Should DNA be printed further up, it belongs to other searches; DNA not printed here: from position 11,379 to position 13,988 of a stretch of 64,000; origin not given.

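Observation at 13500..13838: TlpA/ResA-like thioredoxin fold with both active-site cysteines replaced (WCxPC becomes WAPTT), identical in both paralogs. The second copy is at 36700..37039.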

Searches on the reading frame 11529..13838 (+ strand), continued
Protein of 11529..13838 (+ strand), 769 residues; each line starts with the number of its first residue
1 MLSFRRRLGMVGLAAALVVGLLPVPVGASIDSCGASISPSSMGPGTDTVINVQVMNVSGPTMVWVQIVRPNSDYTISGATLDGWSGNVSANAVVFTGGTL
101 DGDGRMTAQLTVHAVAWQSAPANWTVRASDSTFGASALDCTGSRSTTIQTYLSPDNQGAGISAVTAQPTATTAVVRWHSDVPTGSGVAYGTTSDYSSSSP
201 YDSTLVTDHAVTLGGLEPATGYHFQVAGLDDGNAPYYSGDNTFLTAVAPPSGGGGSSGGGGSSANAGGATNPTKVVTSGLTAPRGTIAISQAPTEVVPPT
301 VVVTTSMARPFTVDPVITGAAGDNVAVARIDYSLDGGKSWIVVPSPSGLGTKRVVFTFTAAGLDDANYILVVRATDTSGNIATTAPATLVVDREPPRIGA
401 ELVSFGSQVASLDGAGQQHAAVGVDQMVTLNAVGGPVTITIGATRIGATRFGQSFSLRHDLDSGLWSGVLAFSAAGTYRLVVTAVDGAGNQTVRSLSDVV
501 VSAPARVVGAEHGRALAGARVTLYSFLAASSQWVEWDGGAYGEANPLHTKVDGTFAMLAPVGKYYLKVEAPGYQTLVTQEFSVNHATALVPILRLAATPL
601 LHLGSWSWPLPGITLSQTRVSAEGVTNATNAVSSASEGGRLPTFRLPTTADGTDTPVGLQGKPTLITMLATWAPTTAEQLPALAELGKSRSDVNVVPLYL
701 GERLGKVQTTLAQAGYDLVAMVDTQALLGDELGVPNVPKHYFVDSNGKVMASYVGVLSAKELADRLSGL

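Call 23: find_encoding_contigs(protein=P0038, flank=9000, max_places=1)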
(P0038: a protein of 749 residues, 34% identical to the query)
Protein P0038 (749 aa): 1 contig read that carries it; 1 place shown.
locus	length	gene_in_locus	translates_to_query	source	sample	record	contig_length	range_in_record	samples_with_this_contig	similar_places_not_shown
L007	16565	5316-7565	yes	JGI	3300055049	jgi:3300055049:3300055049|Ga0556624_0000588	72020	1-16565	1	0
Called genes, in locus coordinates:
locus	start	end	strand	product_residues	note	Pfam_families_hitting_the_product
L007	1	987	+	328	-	?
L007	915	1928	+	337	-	-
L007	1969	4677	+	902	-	-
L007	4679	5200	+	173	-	-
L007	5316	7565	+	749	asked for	PF00041:fn3 (weak), PF16656:Pur_ac_phosph_N, PF17957:Big_7 (weak), PF19077:Big_13 (weak), PF00578:AhpC-TSA, PF08534:Redoxin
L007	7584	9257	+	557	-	PF14827:dCache_3, PF17202:sCache_3_3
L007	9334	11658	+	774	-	PF16927:HisKA_7TM, PF00989:PAS, PF08448:PAS_4 (faint), PF13426:PAS_9, PF00512:HisKA, PF02518:HATPase_c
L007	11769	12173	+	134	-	PF00072:Response_reg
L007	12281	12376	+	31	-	-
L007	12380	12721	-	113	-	PF04343:DUF488, PF22751:DUF488-N3a, PF22752:DUF488-N3i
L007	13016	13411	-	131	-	-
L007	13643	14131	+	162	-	PF00186:DHFR_1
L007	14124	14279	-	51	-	-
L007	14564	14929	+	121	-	PF10025:DUF2267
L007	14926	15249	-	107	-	-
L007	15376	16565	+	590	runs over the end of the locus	PF02922:CBM_48, PF00128:Alpha-amylase, PF02806:Alpha-amylase_C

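Call 24: find_encoding_contigs(protein=P0003, flank=9000, max_places=1)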
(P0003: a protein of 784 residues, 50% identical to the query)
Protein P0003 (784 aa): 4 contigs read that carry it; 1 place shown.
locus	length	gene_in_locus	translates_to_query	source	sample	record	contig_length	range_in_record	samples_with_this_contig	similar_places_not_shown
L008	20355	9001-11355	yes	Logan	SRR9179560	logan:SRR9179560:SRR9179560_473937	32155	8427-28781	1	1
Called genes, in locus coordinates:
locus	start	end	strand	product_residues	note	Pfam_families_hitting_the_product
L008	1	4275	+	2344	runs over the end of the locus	PF02018:CBM_4_9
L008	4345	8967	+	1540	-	PF24981:Beta-prop_ATRN-LZTR1 (faint), PF25210:Kelch_FKB95 (faint), PF01344:Kelch_1 (faint), PF07646:Kelch_2 (faint), PF24681:Kelch_KLHDC2_KLHL20_DRC7, PF13415:Beta-prop_FBX42 (weak), PF24681:Kelch_KLHDC2_KLHL20_DRC7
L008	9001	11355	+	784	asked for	PF16656:Pur_ac_phosph_N (weak), PF19077:Big_13 (weak), PF18981:InlK_D3 (faint), PF13620:CarboxypepD_reg (weak), PF08534:Redoxin (weak)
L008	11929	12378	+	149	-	-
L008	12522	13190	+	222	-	PF00106:adh_short, PF08659:KR, PF13561:adh_short_C2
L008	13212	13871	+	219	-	PF00657:Lipase_GDSL, PF13472:Lipase_GDSL_2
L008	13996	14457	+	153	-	PF01243:PNPOx_N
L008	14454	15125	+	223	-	PF00106:adh_short, PF08659:KR, PF13561:adh_short_C2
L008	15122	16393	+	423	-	PF00702:Hydrolase, PF13419:HAD_2, PF02698:DUF218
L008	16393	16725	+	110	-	-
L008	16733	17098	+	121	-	PF08332:CaMKII_AD (weak), PF13474:SnoaL_3, PF14534:DUF4440, PF12680:SnoaL_2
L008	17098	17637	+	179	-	PF04229:GrpB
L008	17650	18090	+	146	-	PF00293:NUDIX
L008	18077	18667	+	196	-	PF08668:HDOD (weak), PF01966:HD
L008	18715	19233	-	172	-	PF01066:CDP-OH_P_transf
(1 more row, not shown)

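Call 38: find_related_loci(query=A4, collection=genome_contigs, flank=10000)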
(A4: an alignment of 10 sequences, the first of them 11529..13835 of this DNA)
Query A4 (769 aa) in genome_contigs; peptide patterns used: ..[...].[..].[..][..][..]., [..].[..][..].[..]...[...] (x = any residue, [..] = any of these).
65 stretches matched a pattern; 38 encode a relative of the query (tblastn E <= 1e-3); 37 distinct loci.
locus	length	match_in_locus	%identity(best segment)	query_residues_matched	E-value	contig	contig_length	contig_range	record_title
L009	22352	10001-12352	50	1-769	0e+0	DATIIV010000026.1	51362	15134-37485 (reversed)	MAG TPA_asm: Candidatus Saccharimonadia bacterium isolate SMAG_U15674 k141_187552, whole genome shotgun sequence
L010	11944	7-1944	54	113-769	0e+0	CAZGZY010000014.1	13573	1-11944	MAG TPA_asm: uncultured Candidatus Saccharimonadales bacterium isolate SRP200132_co1_597 genome assembly, contig: NODE_7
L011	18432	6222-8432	43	17-766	4e-164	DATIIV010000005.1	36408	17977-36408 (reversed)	MAG TPA_asm: Candidatus Saccharimonadia bacterium isolate SMAG_U15674 k141_407763, whole genome shotgun sequence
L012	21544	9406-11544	36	28-769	2e-139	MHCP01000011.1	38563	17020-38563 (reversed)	MAG: Candidatus Woykebacteria bacterium RBG_13_40_15 RBG_13_scaffold_246, whole genome shotgun sequence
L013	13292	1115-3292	36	6-769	5e-136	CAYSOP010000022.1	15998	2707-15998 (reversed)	MAG TPA_asm: uncultured Candidatus Saccharibacteria bacterium isolate SRP200132_co1_551 genome assembly, contig: NODE_63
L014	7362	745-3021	37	5-767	3e-135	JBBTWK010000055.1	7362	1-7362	MAG: Patescibacteria group bacterium isolate H41-bin145_1 H41_bin145_1_000000000055, whole genome shotgun sequence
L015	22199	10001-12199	36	28-769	2e-134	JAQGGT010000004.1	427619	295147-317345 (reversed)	MAG: Candidatus Saccharibacteria bacterium isolate RYN_414 scaffold_3512080, whole genome shotgun sequence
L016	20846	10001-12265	36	1-769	3e-133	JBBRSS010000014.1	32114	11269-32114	MAG: Candidatus Saccharimonadia bacterium isolate La2_metabat2.113 La2_metabat2.113_K_2644931L32114_cov_27.9849, whole g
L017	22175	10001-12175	36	4-762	4e-133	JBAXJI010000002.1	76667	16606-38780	MAG: Candidatus Saccharibacteria bacterium isolate ELA371 MAG371_2, whole genome shotgun sequence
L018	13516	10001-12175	36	4-762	1e-132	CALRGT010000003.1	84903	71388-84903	MAG: uncultured Candidatus Saccharimonas sp. isolate MsH-01oct19-19 genome assembly, contig: MsH-01oct19-C381, whole gen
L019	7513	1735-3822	37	26-758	6e-132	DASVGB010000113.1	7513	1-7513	MAG TPA_asm: Candidatus Saccharimonadia bacterium isolate SMAG_U2104 k141_1095417, whole genome shotgun sequence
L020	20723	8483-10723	36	5-769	2e-131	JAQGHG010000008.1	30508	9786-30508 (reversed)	MAG: Patescibacteria group bacterium isolate RYN_427 scaffold_1935791, whole genome shotgun sequence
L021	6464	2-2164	35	25-768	6e-130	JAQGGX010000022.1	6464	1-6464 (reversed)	MAG: Candidatus Saccharibacteria bacterium isolate RYN_418 scaffold_2980142, whole genome shotgun sequence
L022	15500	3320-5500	35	2-769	9e-125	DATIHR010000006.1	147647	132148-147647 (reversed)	MAG TPA_asm: Candidatus Saccharimonadales bacterium isolate SMAG_U15643 k141_727882, whole genome shotgun sequence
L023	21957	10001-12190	33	8-769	6e-119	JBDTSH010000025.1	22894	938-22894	MAG: Candidatus Saccharibacteria bacterium isolate cluster3_bin.266 NODE_7510_length_22894_cov_9.749770, whole genome sh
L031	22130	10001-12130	30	25-766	2e-100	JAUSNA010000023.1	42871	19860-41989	MAG: Candidatus Levyibacteriota bacterium isolate E19_metabat.bin.104 E19_k141_607159, whole genome shotgun sequence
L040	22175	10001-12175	27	18-760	3e-72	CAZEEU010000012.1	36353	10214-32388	MAG TPA_asm: uncultured Gammaproteobacteria bacterium isolate SRP286056_co1_676 genome assembly, contig: NODE_1217_lengt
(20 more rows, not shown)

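Call 41: predict_structure(alignment_id=A2)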
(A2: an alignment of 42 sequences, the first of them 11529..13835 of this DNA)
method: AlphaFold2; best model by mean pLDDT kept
length: 769 residues; sequences in the alignment: 42
mean_pLDDT: 84.3   pTM: 0.72
mean pLDDT of the five models: 84.3, 83.5, 82.4, 81.7, 81.1
residues with pLDDT >= 90: 367; 70-90: 307; 50-70: 48; < 50: 47
segments of 3 or more residues with pLDDT < 50: 22-28, 252-282, 624-631
pLDDT, mean of each block of 10 residues (from residue 1): 68 76 52 89 86 89 94 91 93 94 92 82 92 89 84 57 89 92 91 82 92 89 90 84 85 45 39 32 65 86 91 91 93 92 88 92 88 94 94 89 86 80 91 91 84 87 91 89 91 90 90 87 94 91 89 87 92 88 84 85 72 57 46 67 92 88 94 92 92 93 93 92 90 86 92 90 88
secondary structure, 60 per line:
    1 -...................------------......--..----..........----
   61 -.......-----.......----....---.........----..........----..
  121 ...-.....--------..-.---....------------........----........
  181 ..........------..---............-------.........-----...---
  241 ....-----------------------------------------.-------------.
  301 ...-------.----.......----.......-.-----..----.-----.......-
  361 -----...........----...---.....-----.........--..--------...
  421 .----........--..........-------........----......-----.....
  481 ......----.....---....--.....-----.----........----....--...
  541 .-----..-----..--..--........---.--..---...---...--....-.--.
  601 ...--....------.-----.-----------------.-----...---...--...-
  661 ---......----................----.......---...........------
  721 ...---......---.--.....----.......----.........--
elements in order (helices of 4 or more, strands of 3 or more residues): H2-20 E33-38 E47-56 E62-68 E74-80 E85-88 E92-100 E105-114 E119-123 E125-129 E145-148 E161-168 E173-190 E202-213 E221-229 E235-237 E241-244 E300-303 E316-322 E327-333 E353-359 E366-376 E381-383 E387-391 E397-405 E418-421 E426-433 E436-445 E453-460 E465-470 E476-486 E491-495 E499-502 E505-509 E520-527 E532-535 H538-541 E562-569 E581-583 E587-589 E592-595 E600-603 E606-609 E646-648 E652-654 E664-669 H674-689 E694-700 H704-714 E721-723 H727-732 E739-743 E748-754 H759-767

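Call 44: search_protein_families(library=ncbifam, proteins=[window:11529-13838:+], max_evalue=0.01)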
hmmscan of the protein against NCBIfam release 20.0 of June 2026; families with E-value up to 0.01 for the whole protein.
window:11529-13838:+ (769 aa): 6 families
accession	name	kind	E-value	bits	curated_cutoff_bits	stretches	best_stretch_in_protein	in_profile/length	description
TIGR00385.1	dsbE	subfamily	1e-09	38.2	123.15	1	649-766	51-167/173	DsbE family thiol:disulfide interchange protein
NF011941.0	PRK15412.1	equivalog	6.1e-09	35.7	359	1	621-762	27-168/185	thiol:disulfide interchange protein DsbE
NF041202.1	StoA_CxxC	exception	3.9e-06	26.8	210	1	646-763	37-158/163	endospore biogenesis thiol-disulfide oxidoreductase StoA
NF002854.0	PRK03147.1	subfamily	6.8e-06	26.1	170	1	630-766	31-169/176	thiol-disulfide oxidoreductase ResA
NF047446.1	barrel_OmpL47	domain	0.00022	21.6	40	0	327-391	18-68/68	OmpL47-type beta-barrel domain-containing protein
NF041054.1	WAxxUGC_long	equivalog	0.0013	18.1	300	1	630-750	77-195/354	ResA-like WAxxUGC motif-containing protein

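Call 53: search_protein_families(library=ncbifam, proteins=[L002:657-1682:+, L002:1794-2819:+, L002:2927-4018:+, L002:4041-5042:+, L002:5100-7262:+, L002:7278-7997:+, L007:1-987:+, L007:915-1928:+, L007:1969-4677:+, L007:4679-5200:+], max_evalue=0.01)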
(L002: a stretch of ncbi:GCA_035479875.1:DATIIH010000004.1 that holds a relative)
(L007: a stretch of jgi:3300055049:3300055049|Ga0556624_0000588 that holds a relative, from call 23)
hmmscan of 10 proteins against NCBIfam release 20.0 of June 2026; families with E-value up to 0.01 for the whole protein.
L002:657-1682:+ (341 aa): 1 family
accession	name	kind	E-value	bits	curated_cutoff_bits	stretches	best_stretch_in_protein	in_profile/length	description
NF058579.1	CPR_pilus_PamT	equivalog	0.00013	21.5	240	1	8-73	16-81/241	CPR-type pilus protein PamT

L002:1794-2819:+ (341 aa): 0 families

L002:2927-4018:+ (363 aa): 1 family
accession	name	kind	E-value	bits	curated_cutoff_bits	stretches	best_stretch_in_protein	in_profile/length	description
NF041740.1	choice_anch_T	equivalog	0.0071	15.5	70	0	52-79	156-183/259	choice-of-anchor T family protein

L002:4041-5042:+ (333 aa): 0 families

L002:5100-7262:+ (720 aa): 0 families

L002:7278-7997:+ (239 aa): 0 families

L007:1-987:+ (328 aa): 0 families

L007:915-1928:+ (337 aa): 1 family
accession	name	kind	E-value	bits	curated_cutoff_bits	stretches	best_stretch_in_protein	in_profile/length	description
TIGR04362.1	choice_anch_C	subfamily_domain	0.00078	19.7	120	0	51-110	83-142/157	choice-of-anchor C family protein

L007:1969-4677:+ (902 aa): 0 families

L007:4679-5200:+ (173 aa): 0 families

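Call 61: search_protein_families(library=pfam, proteins=[L002:12065-13270:+, L004:12247-14598:+], max_evalue=10)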
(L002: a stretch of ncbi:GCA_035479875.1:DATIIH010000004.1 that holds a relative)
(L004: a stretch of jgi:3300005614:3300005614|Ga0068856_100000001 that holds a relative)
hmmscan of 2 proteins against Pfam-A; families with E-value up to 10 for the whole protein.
L002:12065-13270:+ (401 aa): 3 families
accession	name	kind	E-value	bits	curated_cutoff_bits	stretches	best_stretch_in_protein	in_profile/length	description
PF02518.31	HATPase_c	-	1.4e-25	90.3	26.4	1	264-376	2-110/111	Histidine kinase-, DNA gyrase B-, and HSP90-like ATPase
PF00512.31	HisKA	-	6.9e-17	61.7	26.9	1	147-214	2-65/66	His Kinase A (phospho-acceptor) domain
PF13581.12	HATPase_c_2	-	0.00054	20.4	27.4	1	272-352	40-112/127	Histidine kinase-like ATPase domain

L004:12247-14598:+ (783 aa): 13 families
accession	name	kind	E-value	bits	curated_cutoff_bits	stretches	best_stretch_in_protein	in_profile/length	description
PF02518.31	HATPase_c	-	2e-26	93.1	26.4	1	642-753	2-109/111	Histidine kinase-, DNA gyrase B-, and HSP90-like ATPase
PF00512.31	HisKA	-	4e-17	62.5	26.9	1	525-592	2-65/66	His Kinase A (phospho-acceptor) domain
PF16927.11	HisKA_7TM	-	1.3e-14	55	28.6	1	46-271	6-224/224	N-terminal 7TM region of histidine kinase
PF13426.13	PAS_9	-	2e-11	44.5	27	2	285-381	3-102/103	PAS domain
PF08448.16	PAS_4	-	7.5e-11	42.7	23.1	2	281-384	3-109/110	PAS fold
PF00989.32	PAS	-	2e-09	37.9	22.6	2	276-380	4-113/113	PAS fold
PF13188.13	PAS_8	-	0.00021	21.5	21.8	1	277-323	5-48/65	PAS domain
PF13589.12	HATPase_c_3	-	0.0034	17.9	25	1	647-758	4-112/137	Histidine kinase-, DNA gyrase B-, and HSP90-like ATPase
PF13596.12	PAS_10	-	0.0088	17.1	22.1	1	277-380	3-105/106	PAS domain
PF13581.12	HATPase_c_2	-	0.021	15.3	27.4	1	650-730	40-112/127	Histidine kinase-like ATPase domain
PF22642.1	MinC_N_1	-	0.16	12.7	27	1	364-405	1-41/78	Cell-division inhibitor MinC, N-terminal domain-like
PF01284.28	MARVEL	-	0.99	9.9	32.8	1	2-85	3-92/135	Membrane-associating domain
PF09685.15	DUF4870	-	7.3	7.1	25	1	30-105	43-106/107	Domain of unknown function (DUF4870)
